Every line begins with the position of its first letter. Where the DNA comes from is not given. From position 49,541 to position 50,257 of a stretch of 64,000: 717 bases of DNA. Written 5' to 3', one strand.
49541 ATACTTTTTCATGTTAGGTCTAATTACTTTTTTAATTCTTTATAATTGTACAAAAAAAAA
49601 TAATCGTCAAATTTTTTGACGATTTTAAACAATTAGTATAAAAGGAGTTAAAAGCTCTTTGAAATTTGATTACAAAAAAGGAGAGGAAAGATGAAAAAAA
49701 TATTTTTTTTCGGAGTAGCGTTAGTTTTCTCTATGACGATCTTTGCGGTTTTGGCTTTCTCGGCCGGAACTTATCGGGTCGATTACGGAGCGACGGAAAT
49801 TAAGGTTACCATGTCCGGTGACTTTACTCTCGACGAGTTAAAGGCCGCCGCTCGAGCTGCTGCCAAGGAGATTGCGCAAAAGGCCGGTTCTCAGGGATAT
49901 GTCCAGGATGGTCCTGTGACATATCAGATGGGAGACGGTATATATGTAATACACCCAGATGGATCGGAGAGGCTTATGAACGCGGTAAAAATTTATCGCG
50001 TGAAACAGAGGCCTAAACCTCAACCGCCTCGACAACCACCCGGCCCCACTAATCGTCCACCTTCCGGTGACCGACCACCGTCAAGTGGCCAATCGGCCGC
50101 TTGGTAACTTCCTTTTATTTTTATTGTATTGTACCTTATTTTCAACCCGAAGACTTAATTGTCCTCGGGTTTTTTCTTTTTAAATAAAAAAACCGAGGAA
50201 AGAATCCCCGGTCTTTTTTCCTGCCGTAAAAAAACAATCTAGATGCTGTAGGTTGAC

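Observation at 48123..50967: Tandemly duplicated two-gene module: small membrane-anchored protein plus convergent secreted protein with PA-linker and Asp/Gly/Trp tandem repeats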

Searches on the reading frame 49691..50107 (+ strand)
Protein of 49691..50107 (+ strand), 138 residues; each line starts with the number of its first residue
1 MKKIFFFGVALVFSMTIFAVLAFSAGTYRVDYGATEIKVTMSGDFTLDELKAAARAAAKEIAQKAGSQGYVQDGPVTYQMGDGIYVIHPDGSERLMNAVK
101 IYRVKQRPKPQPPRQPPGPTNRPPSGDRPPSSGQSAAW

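Call 5: search_protein_families(library=pfam, proteins=[window:49691-50107:+], max_evalue=1)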
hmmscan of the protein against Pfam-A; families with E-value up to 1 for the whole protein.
window:49691-50107:+ (138 aa): 0 families

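Call 9: find_homologous_proteins(query=window:49691-50107:+, max_evalue=0.01)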
Query window:49691-50107:+ (138 aa): 5 proteins with E <= 0.01 among 35 candidates.
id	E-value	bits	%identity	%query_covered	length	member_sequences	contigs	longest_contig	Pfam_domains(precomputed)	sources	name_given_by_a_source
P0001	2.7e-86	304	100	100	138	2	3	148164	-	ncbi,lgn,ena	-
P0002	1.1e-56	208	77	75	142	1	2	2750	-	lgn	-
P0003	1.8e-54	201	65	100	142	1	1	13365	-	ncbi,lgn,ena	-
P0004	2.0e-53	198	69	93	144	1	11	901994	-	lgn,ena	-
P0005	6.4e-39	151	72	71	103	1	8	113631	-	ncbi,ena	-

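Call 10: find_encoding_contigs(protein=P0004, flank=6000, max_places=4)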
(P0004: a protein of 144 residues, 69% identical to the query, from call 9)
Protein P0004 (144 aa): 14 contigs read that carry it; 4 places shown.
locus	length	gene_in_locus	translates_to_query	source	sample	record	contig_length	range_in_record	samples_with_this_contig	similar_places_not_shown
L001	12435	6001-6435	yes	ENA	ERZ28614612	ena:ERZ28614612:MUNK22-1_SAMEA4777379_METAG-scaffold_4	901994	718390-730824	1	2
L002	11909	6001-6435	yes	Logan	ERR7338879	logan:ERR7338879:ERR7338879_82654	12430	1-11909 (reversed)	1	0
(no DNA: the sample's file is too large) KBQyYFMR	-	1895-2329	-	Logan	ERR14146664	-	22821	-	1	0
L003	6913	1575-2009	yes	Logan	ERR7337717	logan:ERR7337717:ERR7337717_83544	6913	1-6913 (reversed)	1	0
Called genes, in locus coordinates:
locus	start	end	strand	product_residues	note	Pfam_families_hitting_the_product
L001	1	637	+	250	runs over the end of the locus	PF13578:Methyltransf_24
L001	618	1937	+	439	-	PF13632:Glyco_trans_2_3 (weak)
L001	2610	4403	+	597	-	PF00009:GTP_EFTU, PF03144:GTP_EFTU_D2 (weak), PF14492:EFG_III (weak), PF16658:RF3_C (weak), PF00679:EFG_C, PF06421:LepA_C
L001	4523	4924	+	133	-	-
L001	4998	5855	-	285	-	-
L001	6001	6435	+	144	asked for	-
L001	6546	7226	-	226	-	-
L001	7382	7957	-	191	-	-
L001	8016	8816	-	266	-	PF13177:DNA_pol3_delta2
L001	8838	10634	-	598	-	PF02366:PMT, PF13231:PMT_2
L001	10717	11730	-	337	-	PF10432:bact-PGI_C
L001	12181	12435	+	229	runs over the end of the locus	-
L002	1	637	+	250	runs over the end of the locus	PF13578:Methyltransf_24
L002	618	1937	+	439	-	PF13632:Glyco_trans_2_3 (weak)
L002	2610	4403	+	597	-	PF00009:GTP_EFTU, PF03144:GTP_EFTU_D2 (weak), PF14492:EFG_III (weak), PF16658:RF3_C (weak), PF00679:EFG_C, PF06421:LepA_C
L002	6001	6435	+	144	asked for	-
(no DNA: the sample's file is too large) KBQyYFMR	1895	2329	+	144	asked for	-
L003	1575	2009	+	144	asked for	-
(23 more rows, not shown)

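Call 11: find_encoding_contigs(protein=P0003, flank=6000, max_places=3)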
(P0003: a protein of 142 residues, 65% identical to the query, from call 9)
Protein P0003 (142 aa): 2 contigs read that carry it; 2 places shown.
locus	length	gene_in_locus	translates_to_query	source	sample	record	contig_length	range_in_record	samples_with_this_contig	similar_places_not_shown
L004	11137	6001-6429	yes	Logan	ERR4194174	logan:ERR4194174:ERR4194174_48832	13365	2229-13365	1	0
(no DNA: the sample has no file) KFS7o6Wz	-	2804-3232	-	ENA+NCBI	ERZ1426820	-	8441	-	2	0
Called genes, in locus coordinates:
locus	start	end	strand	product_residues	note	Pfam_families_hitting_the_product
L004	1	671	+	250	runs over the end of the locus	PF13578:Methyltransf_24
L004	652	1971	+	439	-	-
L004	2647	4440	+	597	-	PF00009:GTP_EFTU, PF03144:GTP_EFTU_D2 (weak), PF14492:EFG_III (weak), PF00679:EFG_C, PF06421:LepA_C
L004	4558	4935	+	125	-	-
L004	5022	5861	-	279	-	-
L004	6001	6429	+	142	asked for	-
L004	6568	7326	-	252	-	-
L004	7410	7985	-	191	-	-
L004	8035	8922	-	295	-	PF13177:DNA_pol3_delta2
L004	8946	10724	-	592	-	PF02366:PMT, PF13231:PMT_2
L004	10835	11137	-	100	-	?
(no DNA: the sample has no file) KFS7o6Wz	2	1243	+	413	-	?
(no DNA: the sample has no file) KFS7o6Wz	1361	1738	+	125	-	-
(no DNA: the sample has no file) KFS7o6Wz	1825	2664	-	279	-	-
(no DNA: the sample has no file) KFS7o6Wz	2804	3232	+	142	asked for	-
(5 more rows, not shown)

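Call 12: find_encoding_contigs(protein=P0005, flank=6000, max_places=3)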
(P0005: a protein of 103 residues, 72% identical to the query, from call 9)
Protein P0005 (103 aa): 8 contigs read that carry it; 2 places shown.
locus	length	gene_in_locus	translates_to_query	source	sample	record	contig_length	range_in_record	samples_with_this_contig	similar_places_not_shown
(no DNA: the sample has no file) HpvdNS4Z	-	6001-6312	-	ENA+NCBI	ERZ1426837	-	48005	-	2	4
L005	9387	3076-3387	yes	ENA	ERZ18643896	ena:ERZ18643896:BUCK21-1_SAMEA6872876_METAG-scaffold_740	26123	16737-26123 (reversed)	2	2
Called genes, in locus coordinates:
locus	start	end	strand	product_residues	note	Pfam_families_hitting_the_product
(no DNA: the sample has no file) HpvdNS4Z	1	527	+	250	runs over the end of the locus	PF13578:Methyltransf_24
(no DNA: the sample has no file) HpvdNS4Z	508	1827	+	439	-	-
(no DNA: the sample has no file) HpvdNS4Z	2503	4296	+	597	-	PF00009:GTP_EFTU, PF03144:GTP_EFTU_D2 (weak), PF14492:EFG_III (weak), PF00679:EFG_C, PF06421:LepA_C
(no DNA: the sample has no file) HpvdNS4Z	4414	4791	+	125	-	-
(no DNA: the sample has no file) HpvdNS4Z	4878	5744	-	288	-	-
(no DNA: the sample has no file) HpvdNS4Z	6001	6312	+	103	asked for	-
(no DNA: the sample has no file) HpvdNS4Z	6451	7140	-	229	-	-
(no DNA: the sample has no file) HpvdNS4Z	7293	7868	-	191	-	-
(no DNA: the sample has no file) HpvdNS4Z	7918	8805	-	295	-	PF13177:DNA_pol3_delta2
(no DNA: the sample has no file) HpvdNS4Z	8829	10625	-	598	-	PF02366:PMT, PF13231:PMT_2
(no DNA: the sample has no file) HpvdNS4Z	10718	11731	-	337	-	PF10432:bact-PGI_C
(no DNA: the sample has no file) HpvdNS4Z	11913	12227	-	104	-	PF12647:RNHCP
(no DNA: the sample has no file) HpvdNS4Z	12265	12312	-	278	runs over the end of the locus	-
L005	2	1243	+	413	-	?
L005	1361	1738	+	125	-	-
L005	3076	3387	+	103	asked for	-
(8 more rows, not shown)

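Call 16: find_homologous_proteins(query=A1, max_evalue=0.1)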
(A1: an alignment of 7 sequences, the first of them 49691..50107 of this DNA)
Query A1 (7 sequences) (138 aa, profile of the alignment): 12 proteins with E <= 0.1 among 8000 candidates.
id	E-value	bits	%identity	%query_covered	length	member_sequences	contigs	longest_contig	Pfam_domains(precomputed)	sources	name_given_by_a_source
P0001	1.0e-65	238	100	100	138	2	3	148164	-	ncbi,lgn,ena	-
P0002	3.3e-65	236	77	75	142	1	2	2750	-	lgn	-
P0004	3.9e-64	233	69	93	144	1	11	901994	-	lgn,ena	-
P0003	1.9e-63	231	65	100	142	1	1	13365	-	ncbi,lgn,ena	-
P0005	1.1e-45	173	72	71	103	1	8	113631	-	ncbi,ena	-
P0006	3.0e-41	159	38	60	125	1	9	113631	-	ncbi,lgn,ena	-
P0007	1.3e-40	157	38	58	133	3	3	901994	-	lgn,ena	-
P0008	2.3e-40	156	37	61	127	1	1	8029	-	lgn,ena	-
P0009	4.2e-37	145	39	58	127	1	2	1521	-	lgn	-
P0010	1.7e-35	140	36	58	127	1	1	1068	-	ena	-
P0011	8.5e-32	128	41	61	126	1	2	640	-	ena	-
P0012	1.1e-31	128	31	72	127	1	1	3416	-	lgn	-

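Call 33: predict_structure(alignment_id=A3)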
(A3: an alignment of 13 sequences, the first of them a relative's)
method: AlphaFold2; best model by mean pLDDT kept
length: 138 residues; sequences in the alignment: 13
mean_pLDDT: 62.0   pTM: 0.39
mean pLDDT of the five models: 62.0, 60.3, 58.1, 58.1, 56.8
residues with pLDDT >= 90: 0; 70-90: 51; 50-70: 57; < 50: 30
segments of 3 or more residues with pLDDT < 50: 83-94, 120-124, 126-137
pLDDT, mean of each block of 10 residues (from residue 1): 63 64 61 74 68 73 76 68 47 54 72 55 46 43
secondary structure, 60 per line:
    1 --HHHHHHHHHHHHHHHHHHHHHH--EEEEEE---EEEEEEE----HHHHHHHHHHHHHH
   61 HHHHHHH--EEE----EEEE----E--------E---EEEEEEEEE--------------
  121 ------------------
elements in order: H3-24 E27-32 E36-42 H47-67 E70-72 E77-80 E98-106

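Call 37: search_protein_representatives(alignment_id=A3)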
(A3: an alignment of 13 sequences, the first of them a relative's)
Query: 13 sequences, 127 profile positions. Proteins with E-value up to 0.001 (for the whole library): 8; up to 1e-10: 3; up to 1e-30: 2. The best 8 are listed.
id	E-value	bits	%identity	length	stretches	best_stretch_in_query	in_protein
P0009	3.8e-56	204.8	-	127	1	1-127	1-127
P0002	8.5e-38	145.4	-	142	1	34-127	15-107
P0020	8.6e-26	106.6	-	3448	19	53-114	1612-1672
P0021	1.0e-05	41.7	-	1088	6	92-120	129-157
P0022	1.9e-05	40.8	-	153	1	10-123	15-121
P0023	1.1e-04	38.4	-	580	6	29-114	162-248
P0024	3.3e-04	36.9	-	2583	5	30-114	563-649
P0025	4.6e-04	36.4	-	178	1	38-124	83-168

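Call 38: search_protein_families(library=pfam, proteins=[P0020, P0021, P0022, P0023, P0024, P0025], max_evalue=0.01)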
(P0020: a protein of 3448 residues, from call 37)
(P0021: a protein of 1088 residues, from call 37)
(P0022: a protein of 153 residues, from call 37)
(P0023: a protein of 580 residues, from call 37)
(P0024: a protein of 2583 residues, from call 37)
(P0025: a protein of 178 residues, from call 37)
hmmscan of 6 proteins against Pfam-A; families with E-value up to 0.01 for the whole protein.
P0020 (3448 aa): 8 families
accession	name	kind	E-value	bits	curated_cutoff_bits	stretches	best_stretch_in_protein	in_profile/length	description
PF00028.23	Cadherin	-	5.7e-72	238.6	28.8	2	2738-2821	4-92/93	Cadherin domain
PF08758.17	Cadherin_pro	-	3.3e-48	162.3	23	0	2537-2607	15-81/90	Cadherin prodomain like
PF00353.25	HemolysinCabind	-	5.3e-32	109.8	23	6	3307-3342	1-36/36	RTX calcium-binding nonapeptide repeat (4 copies)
PF18957.6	RibLong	-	1.2e-26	93.7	27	1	2746-2822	16-93/93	Long Rib domain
PF18545.6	HalOD1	-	1.1e-07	32.3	26.3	0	2450-2481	41-73/74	Halobacterial output domain 1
PF23094.2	MBTPS1_3rd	-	5.4e-07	29.9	27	0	664-698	87-121/130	MBTPS1, third Ig-like domain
PF15780.11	ASH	-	1.4e-05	25.6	27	0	1878-1918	59-98/98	Abnormal spindle-like microcephaly-assoc'd, ASPM-SPD-2-Hydin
PF19085.6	Choline_bind_2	-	0.0014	19.3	27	0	1856-1870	22-36/38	Choline-binding repeat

P0021 (1088 aa): 5 families
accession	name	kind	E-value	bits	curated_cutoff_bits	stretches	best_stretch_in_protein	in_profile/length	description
PF19116.6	DUF5801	-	3.4e-130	429.4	27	6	160-322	2-137/137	Domain of unknown function (DUF5801)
PF17574.7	TA_inhibitor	-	2.4e-09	37.5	27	0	95-125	36-66/89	Inhibitor of toxin/antitoxin system (Gp4.5)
PF21504.2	FLIC_barrel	-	1.3e-08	35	27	0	121-138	3-20/44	Flagellin, barrel domain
PF00686.25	CBM_20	-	2.9e-07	30.6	23.3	0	73-103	62-92/97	Starch binding domain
PF00381.24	PTS-HPr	-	9.2e-05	22.9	23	0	50-66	52-68/81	PTS HPr component phosphorylation site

P0022 (153 aa): 0 families

P0023 (580 aa): 10 families
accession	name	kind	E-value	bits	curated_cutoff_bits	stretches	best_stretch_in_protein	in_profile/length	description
PF08758.17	Cadherin_pro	-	8.3e-21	74.5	23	0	525-572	32-76/90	Cadherin prodomain like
PF18545.6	HalOD1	-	5.8e-12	46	26.3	0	317-350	39-73/74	Halobacterial output domain 1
PF18957.6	RibLong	-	6.1e-11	43.4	27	0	325-386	31-93/93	Long Rib domain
PF08329.16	ChitinaseA_N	-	6.6e-07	29.5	21.2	0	243-303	66-126/133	Chitinase A, N-terminal domain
PF18755.6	RAMA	-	8.5e-07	29.3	35.2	0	30-74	42-85/107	Restriction Enzyme Adenine Methylase Associated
PF22936.1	Pol_BBD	-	1.1e-06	29.3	27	0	40-66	25-51/81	Pol polyprotein, beta-barrel domain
PF08750.16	CNP1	-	1.1e-05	25.8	25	0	222-247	26-51/135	CNP1-like family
PF14020.11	DUF4236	-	6.8e-05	23.7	27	0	329-350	23-44/55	Protein of unknown function (DUF4236)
PF12327.13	FtsZ_C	-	0.00021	22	27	0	229-270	54-93/95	FtsZ family, C-terminal domain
PF22820.2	TcaA_3rd_4th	-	0.0013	19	27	0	258-290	38-69/73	TcaA protein 3rd/4th domain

P0024 (2583 aa): 8 families
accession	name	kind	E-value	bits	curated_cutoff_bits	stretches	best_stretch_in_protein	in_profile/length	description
PF00028.23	Cadherin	-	3.7e-122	399.5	28.8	9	91-170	5-86/93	Cadherin domain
PF00353.25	HemolysinCabind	-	1.2e-69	230.1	23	12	2360-2395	1-36/36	RTX calcium-binding nonapeptide repeat (4 copies)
PF25374.1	Cadherin_FAT4_N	-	7.3e-31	106.8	35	5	1864-1946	8-82/85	FAT4-like, N-terminal cadherin-like domain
PF18957.6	RibLong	-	9.7e-29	100.5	27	2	1882-1947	28-92/93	Long Rib domain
PF08758.17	Cadherin_pro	-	2.9e-14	53.5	23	0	627-674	36-80/90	Cadherin prodomain like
PF04862.18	DUF642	-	1.4e-11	44.8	27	1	2183-2330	2-155/157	Protein of unknown function (DUF642)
PF08266.18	Cadherin_2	-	9.9e-08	32.2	23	0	121-148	39-66/83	Cadherin-like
PF18545.6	HalOD1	-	0.0001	22.8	26.3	0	617-650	40-73/74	Halobacterial output domain 1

P0025 (178 aa): 0 families

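Call 40: find_encoding_contigs(protein=P0022, flank=6000, max_places=3)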
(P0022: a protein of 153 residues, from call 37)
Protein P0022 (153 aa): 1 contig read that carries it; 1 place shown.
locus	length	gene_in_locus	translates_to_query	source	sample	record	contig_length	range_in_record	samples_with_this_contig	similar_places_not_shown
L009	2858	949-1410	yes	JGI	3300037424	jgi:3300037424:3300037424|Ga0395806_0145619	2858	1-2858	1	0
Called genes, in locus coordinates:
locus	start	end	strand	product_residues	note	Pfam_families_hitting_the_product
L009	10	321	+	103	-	PF01197:Ribosomal_L31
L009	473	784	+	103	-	-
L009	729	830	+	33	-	-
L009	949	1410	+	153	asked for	-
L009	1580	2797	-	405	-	-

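Call 41: find_encoding_contigs(protein=P0025, flank=6000, max_places=3)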
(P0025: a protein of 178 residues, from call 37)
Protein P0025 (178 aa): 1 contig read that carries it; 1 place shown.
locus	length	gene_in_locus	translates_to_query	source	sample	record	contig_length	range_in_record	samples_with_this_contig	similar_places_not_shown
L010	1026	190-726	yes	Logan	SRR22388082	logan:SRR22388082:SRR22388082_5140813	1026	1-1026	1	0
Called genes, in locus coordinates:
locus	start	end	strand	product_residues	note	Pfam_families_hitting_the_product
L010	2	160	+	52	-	?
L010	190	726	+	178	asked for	-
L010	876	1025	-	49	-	?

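Call 52: find_encoding_contigs(protein=P0001, flank=1000, max_places=5)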
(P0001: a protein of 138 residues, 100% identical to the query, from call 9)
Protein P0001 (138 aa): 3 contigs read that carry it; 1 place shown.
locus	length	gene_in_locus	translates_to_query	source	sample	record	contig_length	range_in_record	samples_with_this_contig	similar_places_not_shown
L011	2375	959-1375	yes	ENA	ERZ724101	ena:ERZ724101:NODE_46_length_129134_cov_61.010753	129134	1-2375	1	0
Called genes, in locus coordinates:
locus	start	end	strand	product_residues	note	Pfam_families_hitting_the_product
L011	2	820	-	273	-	?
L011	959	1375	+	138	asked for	-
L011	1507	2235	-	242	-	-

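Call 53: fold_search(model_id=the predicted structure, library=pdb)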
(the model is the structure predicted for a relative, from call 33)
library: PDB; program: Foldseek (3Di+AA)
matches with E <= 10: 826; with E <= 0.001: 0
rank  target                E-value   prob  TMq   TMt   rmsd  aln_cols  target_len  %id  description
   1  6i6y                  1.9e-02  0.93  0.27  0.34   6.9        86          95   15  Circular permutant of ribosomal protein S6, swap helix 2 (released 2019-11-27)
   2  6i6w                  3.5e-02  0.82  0.25  0.31   7.6        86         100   13  Circular permutant of ribosomal protein S6, adding 6aa to C terminal of P68-69 (released 2019-11-27)
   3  9dd4_A                3.7e-02  0.94  0.22  0.25   7.0        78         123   17  Crystal Structure of Designed facilitated dissociation target LHD101An1: LHD101A with an N-terminal extension (released 2025-08-20)
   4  6i6s_A                5.0e-02  0.80  0.25  0.32   8.0        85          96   15  Circular permutant of ribosomal protein S6, adding 9aa to C terminal of P68-69, L75A mutant (released 2019-11-27)
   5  6i6o_B                5.3e-02  0.75  0.26  0.32   8.2        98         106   15  Circular permutant of ribosomal protein S6, swap helix 2, L75A mutant (released 2019-11-27)
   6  6i6i_A                6.2e-02  0.77  0.26  0.32   7.3        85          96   15  Circular permutant of ribosomal protein S6, adding 6aa to C terminal of P68-69, L75A mutant (released 2019-11-27)
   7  7os7_B                7.4e-02  0.66  0.24  0.30   7.7        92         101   14  Circular permutant of ribosomal protein S6, swap helix 2, L75A, A92K mutant (released 2022-06-22)
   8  7os7_A                8.3e-02  0.69  0.25  0.29   7.6        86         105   14  Circular permutant of ribosomal protein S6, swap helix 2, L75A, A92K mutant (released 2022-06-22)
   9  7mwr_B                8.8e-02  0.87  0.24  0.15   6.8        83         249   13  Structure of De Novo designed beta sheet heterodimer LHD101A53/B4 (released 2022-01-19)
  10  6i6u_B                8.8e-02  0.54  0.23  0.28   8.0        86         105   13  Circular permutant of ribosomal protein S6, adding 9aa to N terminal of P81-82, L75A mutant (released 2019-11-27)
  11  9drl_A                9.3e-02  0.87  0.24  0.09   6.9        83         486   13  Cryo-EM structure of the T33-549 tetrahedral cage (released 2025-08-06)
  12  6i6o_C                9.8e-02  0.54  0.24  0.29   8.2        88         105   12  Circular permutant of ribosomal protein S6, swap helix 2, L75A mutant (released 2019-11-27)
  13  6mrs                  1.2e-01  0.82  0.25  0.40   8.4        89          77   15  De novo designed protein Peak6 (released 2019-06-12)
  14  9dcz_D                1.3e-01  0.84  0.24  0.27   6.6        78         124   18  Designed allosteric facilitated dissociation switch AS1 in complex state TH with methylated lysines, crystal #1 (released 2025-08-20)
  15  9dd0_B                1.5e-01  0.85  0.25  0.28   5.8        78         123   18  Designed allosteric facilitated dissociation switch AS1 in complex state TH with methylated lysines, crystal #2 (released 2025-08-20)
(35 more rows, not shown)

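Call 68: search_protein_families(library=ncbifam, proteins=[window:49691-50107:+, L009:1580-2797:-, P0022], max_evalue=1)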
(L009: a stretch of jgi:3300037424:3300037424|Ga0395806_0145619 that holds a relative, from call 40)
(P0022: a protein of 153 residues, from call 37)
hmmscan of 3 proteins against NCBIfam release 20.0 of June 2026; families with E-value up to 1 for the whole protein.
window:49691-50107:+ (138 aa): 3 families
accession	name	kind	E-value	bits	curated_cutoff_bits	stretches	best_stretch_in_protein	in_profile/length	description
TIGR03327.1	AMP_phos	equivalog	0.13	10.8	535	1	50-104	433-486/500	AMP phosphorylase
NF047391.1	SA0570_fam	equivalog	0.15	11.9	125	1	59-82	128-151/167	SA0570 family protein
NF047331.1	phage_HTJ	equivalog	0.16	11.8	33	1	25-68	14-52/59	phage head-tail joining protein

L009:1580-2797:- (405 aa): 0 families

P0022 (153 aa): 0 families

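Call 95: search_protein_families(library=phrogs, proteins=[window:49691-50107:+], max_evalue=0.01)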
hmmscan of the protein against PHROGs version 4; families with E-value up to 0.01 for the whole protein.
window:49691-50107:+ (138 aa): 0 families

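Call 96: search_protein_families(library=padloc, proteins=[window:49691-50107:+], max_evalue=0.01)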
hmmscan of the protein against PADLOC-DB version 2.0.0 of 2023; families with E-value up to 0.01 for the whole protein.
window:49691-50107:+ (138 aa): 0 families
